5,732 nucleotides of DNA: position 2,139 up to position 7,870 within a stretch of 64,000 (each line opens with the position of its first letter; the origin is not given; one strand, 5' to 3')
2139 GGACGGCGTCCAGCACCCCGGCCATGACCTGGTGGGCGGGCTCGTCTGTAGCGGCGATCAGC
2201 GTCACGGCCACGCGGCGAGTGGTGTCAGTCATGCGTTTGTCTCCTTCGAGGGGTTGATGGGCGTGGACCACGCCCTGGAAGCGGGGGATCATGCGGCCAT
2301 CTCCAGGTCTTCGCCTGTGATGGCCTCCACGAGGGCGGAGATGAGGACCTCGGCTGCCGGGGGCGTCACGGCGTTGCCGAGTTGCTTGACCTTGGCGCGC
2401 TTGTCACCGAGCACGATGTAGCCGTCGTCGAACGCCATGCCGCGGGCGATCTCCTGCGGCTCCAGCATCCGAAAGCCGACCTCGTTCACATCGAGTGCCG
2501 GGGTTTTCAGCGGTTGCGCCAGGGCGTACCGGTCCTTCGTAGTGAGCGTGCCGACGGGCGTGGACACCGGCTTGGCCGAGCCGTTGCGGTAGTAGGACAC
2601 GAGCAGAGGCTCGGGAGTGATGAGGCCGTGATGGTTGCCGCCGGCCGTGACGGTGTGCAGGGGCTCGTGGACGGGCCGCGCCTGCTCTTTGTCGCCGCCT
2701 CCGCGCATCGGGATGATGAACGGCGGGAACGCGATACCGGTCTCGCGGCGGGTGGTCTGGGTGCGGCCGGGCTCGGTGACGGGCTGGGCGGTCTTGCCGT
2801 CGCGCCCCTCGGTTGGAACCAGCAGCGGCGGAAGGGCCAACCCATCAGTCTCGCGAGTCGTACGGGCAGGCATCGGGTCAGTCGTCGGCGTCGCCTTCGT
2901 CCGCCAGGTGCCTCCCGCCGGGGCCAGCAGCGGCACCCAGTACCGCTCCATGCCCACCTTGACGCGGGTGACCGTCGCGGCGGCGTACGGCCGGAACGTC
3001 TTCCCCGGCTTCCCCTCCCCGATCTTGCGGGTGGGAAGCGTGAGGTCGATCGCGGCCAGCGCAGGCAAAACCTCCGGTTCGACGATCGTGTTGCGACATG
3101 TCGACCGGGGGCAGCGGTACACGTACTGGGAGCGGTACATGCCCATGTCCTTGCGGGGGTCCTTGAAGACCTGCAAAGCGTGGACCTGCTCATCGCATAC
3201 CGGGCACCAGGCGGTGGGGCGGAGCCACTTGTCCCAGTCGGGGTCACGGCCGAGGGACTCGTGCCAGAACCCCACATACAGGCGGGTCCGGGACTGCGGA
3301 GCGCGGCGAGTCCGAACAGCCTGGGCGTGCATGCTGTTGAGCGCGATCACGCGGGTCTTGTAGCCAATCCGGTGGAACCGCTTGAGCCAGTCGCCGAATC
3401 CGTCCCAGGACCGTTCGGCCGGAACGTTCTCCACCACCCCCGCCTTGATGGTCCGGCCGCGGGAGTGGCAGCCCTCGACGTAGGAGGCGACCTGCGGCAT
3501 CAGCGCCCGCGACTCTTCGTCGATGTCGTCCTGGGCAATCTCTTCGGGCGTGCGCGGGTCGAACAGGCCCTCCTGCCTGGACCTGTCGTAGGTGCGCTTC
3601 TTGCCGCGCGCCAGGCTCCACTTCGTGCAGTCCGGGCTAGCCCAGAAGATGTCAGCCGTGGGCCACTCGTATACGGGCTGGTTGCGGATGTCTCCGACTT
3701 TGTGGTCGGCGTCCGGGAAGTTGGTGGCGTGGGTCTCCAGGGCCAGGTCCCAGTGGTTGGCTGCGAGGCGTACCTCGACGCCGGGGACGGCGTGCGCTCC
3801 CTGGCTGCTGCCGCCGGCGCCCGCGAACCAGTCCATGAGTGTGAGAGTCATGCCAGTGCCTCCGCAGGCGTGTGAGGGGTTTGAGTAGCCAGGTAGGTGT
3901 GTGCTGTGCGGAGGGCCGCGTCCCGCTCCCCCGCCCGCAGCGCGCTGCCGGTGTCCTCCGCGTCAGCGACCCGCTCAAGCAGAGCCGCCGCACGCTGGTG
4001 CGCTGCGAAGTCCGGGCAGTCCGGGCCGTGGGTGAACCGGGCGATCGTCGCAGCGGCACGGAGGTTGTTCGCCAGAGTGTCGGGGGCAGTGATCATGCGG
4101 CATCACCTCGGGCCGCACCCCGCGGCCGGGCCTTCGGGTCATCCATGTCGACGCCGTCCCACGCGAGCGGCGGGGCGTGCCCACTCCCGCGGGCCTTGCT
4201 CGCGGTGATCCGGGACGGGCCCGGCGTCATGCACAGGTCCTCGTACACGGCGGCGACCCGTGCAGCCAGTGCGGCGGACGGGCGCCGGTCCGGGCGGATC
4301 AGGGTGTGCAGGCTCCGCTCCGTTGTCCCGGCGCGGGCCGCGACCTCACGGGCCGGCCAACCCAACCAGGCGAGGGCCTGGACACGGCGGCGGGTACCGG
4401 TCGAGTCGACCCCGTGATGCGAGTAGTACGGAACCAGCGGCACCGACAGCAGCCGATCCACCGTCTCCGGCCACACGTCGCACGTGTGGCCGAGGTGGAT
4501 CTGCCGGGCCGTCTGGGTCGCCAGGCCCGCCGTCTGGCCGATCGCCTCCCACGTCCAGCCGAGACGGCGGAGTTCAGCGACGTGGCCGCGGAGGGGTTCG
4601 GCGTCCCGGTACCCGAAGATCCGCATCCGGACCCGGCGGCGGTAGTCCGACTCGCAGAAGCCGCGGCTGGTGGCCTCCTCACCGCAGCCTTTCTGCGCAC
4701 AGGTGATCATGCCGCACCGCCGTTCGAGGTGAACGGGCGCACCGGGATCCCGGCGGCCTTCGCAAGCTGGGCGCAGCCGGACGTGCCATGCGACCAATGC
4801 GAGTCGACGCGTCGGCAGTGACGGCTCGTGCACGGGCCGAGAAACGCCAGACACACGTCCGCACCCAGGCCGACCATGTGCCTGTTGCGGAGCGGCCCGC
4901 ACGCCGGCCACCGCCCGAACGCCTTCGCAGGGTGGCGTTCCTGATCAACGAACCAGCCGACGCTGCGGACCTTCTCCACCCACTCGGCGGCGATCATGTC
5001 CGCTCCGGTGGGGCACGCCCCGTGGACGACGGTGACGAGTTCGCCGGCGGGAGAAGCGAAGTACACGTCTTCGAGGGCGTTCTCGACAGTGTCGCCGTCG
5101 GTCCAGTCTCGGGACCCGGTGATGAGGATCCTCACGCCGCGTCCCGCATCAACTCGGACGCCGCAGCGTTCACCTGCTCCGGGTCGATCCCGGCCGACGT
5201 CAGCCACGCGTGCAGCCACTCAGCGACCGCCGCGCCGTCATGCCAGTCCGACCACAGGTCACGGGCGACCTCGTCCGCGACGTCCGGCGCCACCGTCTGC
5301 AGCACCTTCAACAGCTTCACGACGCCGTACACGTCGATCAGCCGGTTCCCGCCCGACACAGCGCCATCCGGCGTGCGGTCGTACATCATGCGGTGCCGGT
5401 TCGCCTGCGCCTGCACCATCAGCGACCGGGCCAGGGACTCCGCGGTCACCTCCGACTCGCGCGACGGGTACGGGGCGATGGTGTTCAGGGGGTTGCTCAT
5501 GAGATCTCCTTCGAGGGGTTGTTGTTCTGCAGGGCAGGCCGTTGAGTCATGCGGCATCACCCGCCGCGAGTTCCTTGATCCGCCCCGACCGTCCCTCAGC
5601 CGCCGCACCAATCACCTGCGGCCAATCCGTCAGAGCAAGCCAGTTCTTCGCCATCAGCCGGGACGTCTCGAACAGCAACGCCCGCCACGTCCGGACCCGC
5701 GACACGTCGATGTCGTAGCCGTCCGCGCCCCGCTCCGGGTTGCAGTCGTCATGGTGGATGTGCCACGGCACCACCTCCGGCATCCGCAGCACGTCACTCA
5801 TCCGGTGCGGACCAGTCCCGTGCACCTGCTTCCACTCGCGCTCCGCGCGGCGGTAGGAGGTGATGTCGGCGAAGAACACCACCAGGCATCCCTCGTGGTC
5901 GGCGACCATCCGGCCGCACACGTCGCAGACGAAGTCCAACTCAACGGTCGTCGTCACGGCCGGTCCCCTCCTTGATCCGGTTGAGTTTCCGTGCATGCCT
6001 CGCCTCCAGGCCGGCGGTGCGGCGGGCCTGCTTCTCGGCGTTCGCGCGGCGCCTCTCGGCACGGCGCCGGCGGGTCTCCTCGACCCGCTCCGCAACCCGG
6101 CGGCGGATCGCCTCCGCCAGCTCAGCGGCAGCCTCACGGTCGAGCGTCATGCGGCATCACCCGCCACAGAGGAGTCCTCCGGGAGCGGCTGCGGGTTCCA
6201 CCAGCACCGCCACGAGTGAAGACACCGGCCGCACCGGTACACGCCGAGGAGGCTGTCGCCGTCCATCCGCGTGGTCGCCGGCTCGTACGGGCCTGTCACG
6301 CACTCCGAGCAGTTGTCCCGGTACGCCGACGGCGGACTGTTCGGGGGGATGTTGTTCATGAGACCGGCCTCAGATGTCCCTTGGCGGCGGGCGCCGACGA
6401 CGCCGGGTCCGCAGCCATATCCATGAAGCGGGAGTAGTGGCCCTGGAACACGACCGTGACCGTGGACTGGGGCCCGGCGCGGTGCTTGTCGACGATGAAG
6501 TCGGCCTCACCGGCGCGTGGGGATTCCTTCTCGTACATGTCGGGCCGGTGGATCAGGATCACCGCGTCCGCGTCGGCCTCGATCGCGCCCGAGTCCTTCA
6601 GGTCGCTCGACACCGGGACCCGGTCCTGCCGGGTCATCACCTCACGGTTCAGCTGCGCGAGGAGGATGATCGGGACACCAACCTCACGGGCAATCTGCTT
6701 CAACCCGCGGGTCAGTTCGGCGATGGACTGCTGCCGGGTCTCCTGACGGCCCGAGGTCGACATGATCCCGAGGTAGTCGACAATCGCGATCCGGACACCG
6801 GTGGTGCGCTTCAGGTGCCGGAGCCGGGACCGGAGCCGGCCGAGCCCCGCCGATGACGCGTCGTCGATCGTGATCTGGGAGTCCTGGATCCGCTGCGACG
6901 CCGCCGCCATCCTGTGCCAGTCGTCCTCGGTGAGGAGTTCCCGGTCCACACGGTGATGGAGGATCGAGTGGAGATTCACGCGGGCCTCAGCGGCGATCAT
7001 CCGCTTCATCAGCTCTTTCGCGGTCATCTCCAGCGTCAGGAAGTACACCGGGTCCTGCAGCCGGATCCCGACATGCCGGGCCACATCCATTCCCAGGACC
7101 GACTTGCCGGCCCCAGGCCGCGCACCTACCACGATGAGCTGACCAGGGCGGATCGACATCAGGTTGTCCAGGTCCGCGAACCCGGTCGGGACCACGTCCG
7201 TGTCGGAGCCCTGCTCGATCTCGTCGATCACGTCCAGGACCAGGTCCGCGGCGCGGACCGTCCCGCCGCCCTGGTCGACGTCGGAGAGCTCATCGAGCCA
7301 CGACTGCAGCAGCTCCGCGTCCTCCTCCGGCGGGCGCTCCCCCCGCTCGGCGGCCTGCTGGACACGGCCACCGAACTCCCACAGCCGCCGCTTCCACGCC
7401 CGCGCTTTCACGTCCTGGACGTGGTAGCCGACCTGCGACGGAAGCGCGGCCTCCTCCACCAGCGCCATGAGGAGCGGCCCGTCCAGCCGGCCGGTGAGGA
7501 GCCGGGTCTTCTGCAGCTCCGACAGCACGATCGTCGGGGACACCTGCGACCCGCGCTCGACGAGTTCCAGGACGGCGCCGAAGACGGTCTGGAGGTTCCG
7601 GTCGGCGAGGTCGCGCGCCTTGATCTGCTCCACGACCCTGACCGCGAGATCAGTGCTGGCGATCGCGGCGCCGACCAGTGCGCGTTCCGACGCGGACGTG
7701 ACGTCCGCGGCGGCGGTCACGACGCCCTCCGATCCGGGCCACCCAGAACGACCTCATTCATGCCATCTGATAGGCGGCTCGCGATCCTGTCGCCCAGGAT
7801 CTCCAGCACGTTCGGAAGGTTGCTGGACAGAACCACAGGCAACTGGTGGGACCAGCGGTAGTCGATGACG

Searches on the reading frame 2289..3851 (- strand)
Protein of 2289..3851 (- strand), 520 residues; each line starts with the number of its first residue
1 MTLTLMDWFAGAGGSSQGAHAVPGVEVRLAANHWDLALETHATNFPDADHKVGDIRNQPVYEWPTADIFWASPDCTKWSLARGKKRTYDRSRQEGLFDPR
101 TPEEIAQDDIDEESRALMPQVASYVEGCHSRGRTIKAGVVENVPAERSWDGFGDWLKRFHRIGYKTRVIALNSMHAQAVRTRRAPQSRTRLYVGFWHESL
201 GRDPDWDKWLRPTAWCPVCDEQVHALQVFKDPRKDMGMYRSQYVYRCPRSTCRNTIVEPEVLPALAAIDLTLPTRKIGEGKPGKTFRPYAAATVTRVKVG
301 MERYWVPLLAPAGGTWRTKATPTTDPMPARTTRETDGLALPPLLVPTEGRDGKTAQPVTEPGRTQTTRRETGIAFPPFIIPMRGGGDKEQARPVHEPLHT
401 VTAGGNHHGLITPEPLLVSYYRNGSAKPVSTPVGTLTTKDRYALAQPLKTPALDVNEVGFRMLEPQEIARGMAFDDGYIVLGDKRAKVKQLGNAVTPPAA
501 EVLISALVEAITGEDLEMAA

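Call 9: search_protein_families(library=pfam, proteins=[window:2289-3851:-], max_evalue=0.001)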
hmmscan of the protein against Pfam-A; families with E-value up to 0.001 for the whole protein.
window:2289-3851:- (520 aa): 1 family
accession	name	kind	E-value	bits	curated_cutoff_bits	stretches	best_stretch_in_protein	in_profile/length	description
PF00145.23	DNA_methylase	-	2.4e-20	73.7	22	2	4-96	2-90/324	C-5 cytosine-specific DNA methylase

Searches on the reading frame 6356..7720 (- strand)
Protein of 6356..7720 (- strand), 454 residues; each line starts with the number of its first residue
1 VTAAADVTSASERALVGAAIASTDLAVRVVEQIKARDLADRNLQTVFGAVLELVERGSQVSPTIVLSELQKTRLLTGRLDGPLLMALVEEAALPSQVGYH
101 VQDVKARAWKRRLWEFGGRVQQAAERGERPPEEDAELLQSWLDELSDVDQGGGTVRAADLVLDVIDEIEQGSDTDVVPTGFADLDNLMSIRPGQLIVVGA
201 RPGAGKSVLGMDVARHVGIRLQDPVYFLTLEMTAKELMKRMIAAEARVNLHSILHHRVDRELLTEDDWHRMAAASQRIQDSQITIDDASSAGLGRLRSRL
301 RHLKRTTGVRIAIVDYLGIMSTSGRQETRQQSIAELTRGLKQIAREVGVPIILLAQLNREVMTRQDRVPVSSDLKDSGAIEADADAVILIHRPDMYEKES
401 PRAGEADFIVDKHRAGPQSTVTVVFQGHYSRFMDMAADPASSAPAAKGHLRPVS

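Call 9: search_protein_families(library=pfam, proteins=[window:6356-7720:-], max_evalue=0.001)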
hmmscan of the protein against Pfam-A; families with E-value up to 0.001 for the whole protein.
window:6356-7720:- (454 aa): 4 families
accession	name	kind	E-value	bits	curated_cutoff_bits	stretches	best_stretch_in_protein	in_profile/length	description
PF03796.21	DnaB_C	-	3.1e-78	263.1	27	1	177-433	2-254/255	DnaB-like helicase C terminal domain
PF13481.12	AAA_25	-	5.3e-10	39.7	27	1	190-358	30-191/195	AAA domain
PF00772.26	DnaB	-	5.8e-10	39.6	23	1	11-105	8-102/103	DnaB-like helicase N terminal domain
PF06745.19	ATPase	-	2.1e-06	27.7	26.6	1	177-343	1-154/231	KaiC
